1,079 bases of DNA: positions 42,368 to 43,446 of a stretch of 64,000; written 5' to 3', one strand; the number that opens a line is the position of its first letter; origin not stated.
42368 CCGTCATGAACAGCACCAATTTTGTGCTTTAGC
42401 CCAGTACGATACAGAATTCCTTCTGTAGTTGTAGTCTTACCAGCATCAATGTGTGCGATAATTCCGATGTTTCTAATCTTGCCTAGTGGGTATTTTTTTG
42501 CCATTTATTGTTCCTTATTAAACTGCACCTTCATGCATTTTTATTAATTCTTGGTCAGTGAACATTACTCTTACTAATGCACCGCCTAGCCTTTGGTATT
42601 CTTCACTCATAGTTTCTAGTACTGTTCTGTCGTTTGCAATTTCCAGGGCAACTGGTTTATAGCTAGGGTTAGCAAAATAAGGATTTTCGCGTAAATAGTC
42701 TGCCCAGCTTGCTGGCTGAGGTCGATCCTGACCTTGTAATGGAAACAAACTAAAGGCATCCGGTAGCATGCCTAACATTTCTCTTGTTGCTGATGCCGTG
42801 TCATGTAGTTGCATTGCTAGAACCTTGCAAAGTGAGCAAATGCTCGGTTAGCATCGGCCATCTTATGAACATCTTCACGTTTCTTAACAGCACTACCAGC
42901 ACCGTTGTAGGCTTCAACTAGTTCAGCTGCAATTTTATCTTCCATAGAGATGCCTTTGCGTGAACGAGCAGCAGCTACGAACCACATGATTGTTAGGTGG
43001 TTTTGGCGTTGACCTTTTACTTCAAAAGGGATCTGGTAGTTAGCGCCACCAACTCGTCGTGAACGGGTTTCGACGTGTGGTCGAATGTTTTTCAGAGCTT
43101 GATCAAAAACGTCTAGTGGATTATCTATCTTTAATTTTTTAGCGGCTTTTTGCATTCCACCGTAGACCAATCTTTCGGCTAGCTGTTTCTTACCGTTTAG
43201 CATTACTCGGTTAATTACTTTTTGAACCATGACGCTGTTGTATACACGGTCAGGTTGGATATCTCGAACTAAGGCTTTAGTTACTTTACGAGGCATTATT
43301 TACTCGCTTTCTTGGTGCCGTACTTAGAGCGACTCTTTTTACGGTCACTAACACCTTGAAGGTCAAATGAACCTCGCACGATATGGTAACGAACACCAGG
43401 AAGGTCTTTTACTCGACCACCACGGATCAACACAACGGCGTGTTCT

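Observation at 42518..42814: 98-aa ORFan wedged between rpsG and fusA in the str operon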

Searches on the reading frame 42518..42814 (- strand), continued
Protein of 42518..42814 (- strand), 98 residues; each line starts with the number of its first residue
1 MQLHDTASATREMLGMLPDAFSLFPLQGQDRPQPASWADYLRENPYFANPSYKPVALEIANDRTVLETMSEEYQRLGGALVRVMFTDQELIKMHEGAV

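Call 83: find_related_loci(query=A3, collection=viral_contigs, flank=3000)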
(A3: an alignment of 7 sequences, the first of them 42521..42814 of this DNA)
Query A3 (98 aa) in viral_contigs; peptide patterns used: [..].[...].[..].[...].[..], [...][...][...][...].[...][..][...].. (x = any residue, [..] = any of these).
103 stretches matched a pattern, but none encodes a relative of the query by tblastn (E <= 1e-3).

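Call 84: search_protein_families(library=phrogs, alignment_id=A2, max_evalue=0.01)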
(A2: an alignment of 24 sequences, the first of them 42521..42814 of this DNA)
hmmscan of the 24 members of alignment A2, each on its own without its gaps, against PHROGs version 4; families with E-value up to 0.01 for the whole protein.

A. member 1, window:42521-42814:- (98 aa): 0 families

B. families by the number of members that match (of 24 scanned): 1 family
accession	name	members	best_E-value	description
phrog_29056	-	1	0.00038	-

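Call 85: search_protein_families(library=padloc, alignment_id=A2, max_evalue=0.01)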
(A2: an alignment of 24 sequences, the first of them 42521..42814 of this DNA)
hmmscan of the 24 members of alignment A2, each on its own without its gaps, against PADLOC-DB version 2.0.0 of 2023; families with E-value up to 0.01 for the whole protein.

A. member 1, window:42521-42814:- (98 aa): 0 families

B. families by the number of members that match (of 24 scanned): 2 families
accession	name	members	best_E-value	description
PDLC02400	Aga_TIR-PNTD1-PNTD2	1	0.0022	Class I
PDLC04706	PDC-M54B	1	0.0061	-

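Call 93: find_encoding_contigs(protein=P0002, flank=2500, max_places=1)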
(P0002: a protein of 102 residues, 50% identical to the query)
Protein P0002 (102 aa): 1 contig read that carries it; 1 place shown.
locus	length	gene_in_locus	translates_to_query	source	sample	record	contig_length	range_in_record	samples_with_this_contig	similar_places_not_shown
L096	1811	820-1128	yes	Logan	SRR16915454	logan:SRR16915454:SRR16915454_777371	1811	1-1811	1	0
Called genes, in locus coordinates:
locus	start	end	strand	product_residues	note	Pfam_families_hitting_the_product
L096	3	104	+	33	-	?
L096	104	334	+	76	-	-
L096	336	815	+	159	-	PF00177:Ribosomal_S7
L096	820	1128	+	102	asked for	-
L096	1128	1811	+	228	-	?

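Call 94: find_encoding_contigs(protein=P0019, flank=2500, max_places=1)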
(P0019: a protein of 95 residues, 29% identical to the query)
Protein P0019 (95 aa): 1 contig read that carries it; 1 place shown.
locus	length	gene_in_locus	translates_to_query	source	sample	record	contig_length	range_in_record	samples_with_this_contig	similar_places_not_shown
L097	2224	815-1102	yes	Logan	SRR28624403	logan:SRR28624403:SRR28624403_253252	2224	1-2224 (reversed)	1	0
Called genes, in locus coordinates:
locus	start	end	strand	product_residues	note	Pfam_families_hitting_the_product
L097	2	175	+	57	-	?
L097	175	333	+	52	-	-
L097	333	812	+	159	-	PF00177:Ribosomal_S7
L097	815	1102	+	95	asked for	-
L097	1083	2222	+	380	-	?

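Call 95: find_encoding_contigs(protein=P0022, flank=2500, max_places=1)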
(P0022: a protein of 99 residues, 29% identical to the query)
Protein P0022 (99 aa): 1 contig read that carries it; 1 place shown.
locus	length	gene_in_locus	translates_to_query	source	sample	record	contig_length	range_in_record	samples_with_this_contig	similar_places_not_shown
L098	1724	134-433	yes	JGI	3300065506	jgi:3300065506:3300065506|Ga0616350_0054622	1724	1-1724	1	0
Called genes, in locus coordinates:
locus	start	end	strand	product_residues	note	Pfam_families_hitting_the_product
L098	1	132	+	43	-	?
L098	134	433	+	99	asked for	-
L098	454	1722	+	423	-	?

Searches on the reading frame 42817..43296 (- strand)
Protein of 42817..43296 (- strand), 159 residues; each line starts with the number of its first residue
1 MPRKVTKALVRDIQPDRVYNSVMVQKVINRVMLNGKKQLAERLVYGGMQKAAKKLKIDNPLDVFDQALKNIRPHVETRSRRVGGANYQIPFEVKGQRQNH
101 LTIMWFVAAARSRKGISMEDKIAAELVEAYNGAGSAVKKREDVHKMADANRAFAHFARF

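Call 10: find_related_loci(query=window:42817-43296:-, collection=genome_contigs, flank=4000)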
Query window:42817-43296:- (159 aa) in genome_contigs; peptide patterns used: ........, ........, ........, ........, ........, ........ (x = any residue, [..] = any of these).
599 stretches matched a pattern (row limit reached: there are more); 540 encode a relative of the query (tblastn E <= 1e-3); the best 80 are kept; 80 distinct loci.
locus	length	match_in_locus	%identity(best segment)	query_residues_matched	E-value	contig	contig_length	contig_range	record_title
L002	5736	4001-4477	89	1-159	8e-96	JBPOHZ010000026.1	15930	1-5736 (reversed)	MAG: Candidatus Saccharimonadota bacterium isolate MAG_475 c_000000413979, whole genome shotgun sequence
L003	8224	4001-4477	86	1-159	2e-95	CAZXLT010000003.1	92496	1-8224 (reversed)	MAG TPA_asm: uncultured Candidatus Saccharibacteria bacterium isolate SRP342105_co1_432 genome assembly, contig: NODE_28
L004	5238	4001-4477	87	1-159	4e-95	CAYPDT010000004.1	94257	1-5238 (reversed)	MAG TPA_asm: uncultured Candidatus Saccharibacteria bacterium isolate SRP170004_co1_264 genome assembly, contig: NODE_25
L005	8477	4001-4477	86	1-159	1e-94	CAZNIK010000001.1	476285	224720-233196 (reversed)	MAG TPA_asm: uncultured Candidatus Saccharibacteria bacterium isolate binchicken_co245_158 genome assembly, contig: NODE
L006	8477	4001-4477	86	1-159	4e-94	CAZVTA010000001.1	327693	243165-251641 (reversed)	MAG TPA_asm: uncultured Candidatus Saccharibacteria bacterium isolate SRP342105_co3_76 genome assembly, contig: NODE_3_l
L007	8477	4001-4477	85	1-159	2e-93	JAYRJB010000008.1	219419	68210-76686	MAG: Candidatus Saccharimonadales bacterium isolate SZ_szas25bin.8 k141_1175447, whole genome shotgun sequence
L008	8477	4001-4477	87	1-159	9e-94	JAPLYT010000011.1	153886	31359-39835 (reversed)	MAG: Candidatus Saccharibacteria bacterium isolate LacPavin_0818_WC45_MAG_44_10 LacPavin_0818_WC45_scaffold_91981, whole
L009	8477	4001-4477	86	1-159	2e-93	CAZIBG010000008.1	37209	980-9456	MAG TPA_asm: uncultured Candidatus Saccharibacteria bacterium isolate SRP286056_co2_68 genome assembly, contig: NODE_145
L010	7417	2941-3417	84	1-159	3e-93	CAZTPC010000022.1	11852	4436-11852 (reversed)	MAG TPA_asm: uncultured Candidatus Saccharibacteria bacterium isolate SRP286056_co2_252 genome assembly, contig: NODE_89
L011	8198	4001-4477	86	1-159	3e-93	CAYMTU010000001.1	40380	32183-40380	MAG TPA_asm: uncultured Candidatus Saccharibacteria bacterium isolate SRP286056_co2_537 genome assembly, contig: NODE_12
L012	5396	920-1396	83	1-159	5e-93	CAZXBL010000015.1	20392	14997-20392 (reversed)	MAG TPA_asm: uncultured Candidatus Saccharibacteria bacterium isolate binchicken_co174_40 genome assembly, contig: NODE_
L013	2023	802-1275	85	1-158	3e-97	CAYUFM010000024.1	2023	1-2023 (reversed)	MAG TPA_asm: uncultured Candidatus Saccharibacteria bacterium isolate SRP286056_co1_255 genome assembly, contig: NODE_10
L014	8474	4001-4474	85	1-158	7e-93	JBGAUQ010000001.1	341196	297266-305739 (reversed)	MAG: Candidatus Saccharimonadales bacterium isolate MAG_AAO_AS.77 AAOAS-77_NODE_1_length_341196_cov_10.715592, whole gen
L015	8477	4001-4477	85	1-159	2e-92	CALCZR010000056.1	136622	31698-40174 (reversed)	MAG TPA_asm: uncultured Candidatus Saccharibacteria bacterium isolate SRR6231146_bin.58_CONCOCT_v1.1_MAG genome assembly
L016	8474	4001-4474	85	1-158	2e-92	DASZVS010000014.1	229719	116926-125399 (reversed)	MAG TPA_asm: Candidatus Saccharimonadales bacterium isolate SMAG_U6137 k141_444158, whole genome shotgun sequence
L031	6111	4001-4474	83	1-158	5e-91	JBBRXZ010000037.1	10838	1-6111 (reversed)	MAG: Candidatus Saccharimonadales bacterium isolate La5_maxbin2.247 La5_maxbin2.247_K_1569219_L_10838_cov_16.1083, whole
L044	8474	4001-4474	82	1-158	1e-90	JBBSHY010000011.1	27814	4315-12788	MAG: Candidatus Saccharimonadales bacterium isolate LS3_sbin.2 LS3_sbin.2_K_907117_L_27814_cov_28.7434, whole genome sho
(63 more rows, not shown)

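Call 64: search_protein_families(library=pfam, alignment_id=A4, max_evalue=0.01)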
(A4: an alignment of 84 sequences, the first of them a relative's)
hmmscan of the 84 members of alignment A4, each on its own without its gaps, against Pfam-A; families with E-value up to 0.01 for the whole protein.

A. member 1, L002:4482-4799:+ (106 aa): 0 families

B. families by the number of members that match (of 84 scanned): 1 family
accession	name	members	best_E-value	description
PF12240.13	Angiomotin_C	1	0.002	Angiomotin C terminal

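Call 76: find_homologous_proteins(query=A5, max_evalue=0.01)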
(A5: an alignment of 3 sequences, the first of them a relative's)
Query A5 (3 sequences) (92 aa, profile of the alignment): 3 proteins with E <= 0.01 among 41 candidates.
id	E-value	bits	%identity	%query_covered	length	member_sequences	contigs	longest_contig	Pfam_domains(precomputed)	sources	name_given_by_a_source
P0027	4.2e-32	128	33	83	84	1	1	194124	-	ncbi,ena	-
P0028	6.6e-21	92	100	80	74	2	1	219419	-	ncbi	-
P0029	1.5e-17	82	-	-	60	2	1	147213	-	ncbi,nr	ncbi:MAG: hypothetical protein QFB86_00915 [Patescibacteria group bacterium]|nr:hypothetical protein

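Call 81: predict_structure(alignment_id=A6)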
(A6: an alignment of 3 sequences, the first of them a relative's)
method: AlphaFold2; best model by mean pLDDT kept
length: 84 residues; sequences in the alignment: 3
mean_pLDDT: 60.0   pTM: 0.30
mean pLDDT of the five models: 60.0, 53.6, 52.7, 52.1, 49.0
residues with pLDDT >= 90: 0; 70-90: 4; 50-70: 73; < 50: 7
segments of 3 or more residues with pLDDT < 50: 1-3
pLDDT, mean of each block of 10 residues (from residue 1): 51 64 58 60 61 61 69 58 53
secondary structure, 60 per line:
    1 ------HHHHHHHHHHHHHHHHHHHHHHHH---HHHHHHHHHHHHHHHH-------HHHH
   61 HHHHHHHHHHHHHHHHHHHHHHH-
elements in order: H7-30 H34-49 H57-83

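Call 103: search_protein_families(library=pfam, proteins=[L031:4915-5322:-, L044:4694-5233:-], max_evalue=1)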
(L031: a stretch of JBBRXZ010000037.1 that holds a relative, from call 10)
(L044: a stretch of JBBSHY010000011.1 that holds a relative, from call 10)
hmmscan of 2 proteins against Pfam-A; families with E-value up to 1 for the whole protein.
L031:4915-5322:- (136 aa): 0 families

L044:4694-5233:- (180 aa): 0 families

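Call 105: search_protein_families(library=phrogs, proteins=[L031:4915-5322:-, L044:4694-5233:-], max_evalue=0.1)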
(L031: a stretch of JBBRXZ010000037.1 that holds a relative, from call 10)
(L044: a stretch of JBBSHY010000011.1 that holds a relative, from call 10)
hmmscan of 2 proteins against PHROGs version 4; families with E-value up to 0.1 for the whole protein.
L031:4915-5322:- (136 aa): 0 families

L044:4694-5233:- (180 aa): 0 families

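Call 106: search_solved_structures(query=L044:4694-5233:-, max_evalue=1)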
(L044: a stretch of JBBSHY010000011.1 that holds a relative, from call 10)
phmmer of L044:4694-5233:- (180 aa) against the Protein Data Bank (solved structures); distinct sequences matched with E-value up to 1: 2.
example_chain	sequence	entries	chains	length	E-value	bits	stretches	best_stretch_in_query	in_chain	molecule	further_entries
9g6k_LT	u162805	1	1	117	0.54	13.3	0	46-97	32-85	Putative 50S ribosomal protein L33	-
9i05_Aw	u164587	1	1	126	0.55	13.3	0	47-97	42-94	Putative 50S ribosomal protein L33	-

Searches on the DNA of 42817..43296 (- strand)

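Call 104: search_rna_families(sources=[L031, L044], threshold=evalue, max_evalue=0.1)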
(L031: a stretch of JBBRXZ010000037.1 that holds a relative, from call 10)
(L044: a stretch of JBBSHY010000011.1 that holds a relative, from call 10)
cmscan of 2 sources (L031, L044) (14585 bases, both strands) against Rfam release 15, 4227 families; matches with E-value up to 0.1: 0.
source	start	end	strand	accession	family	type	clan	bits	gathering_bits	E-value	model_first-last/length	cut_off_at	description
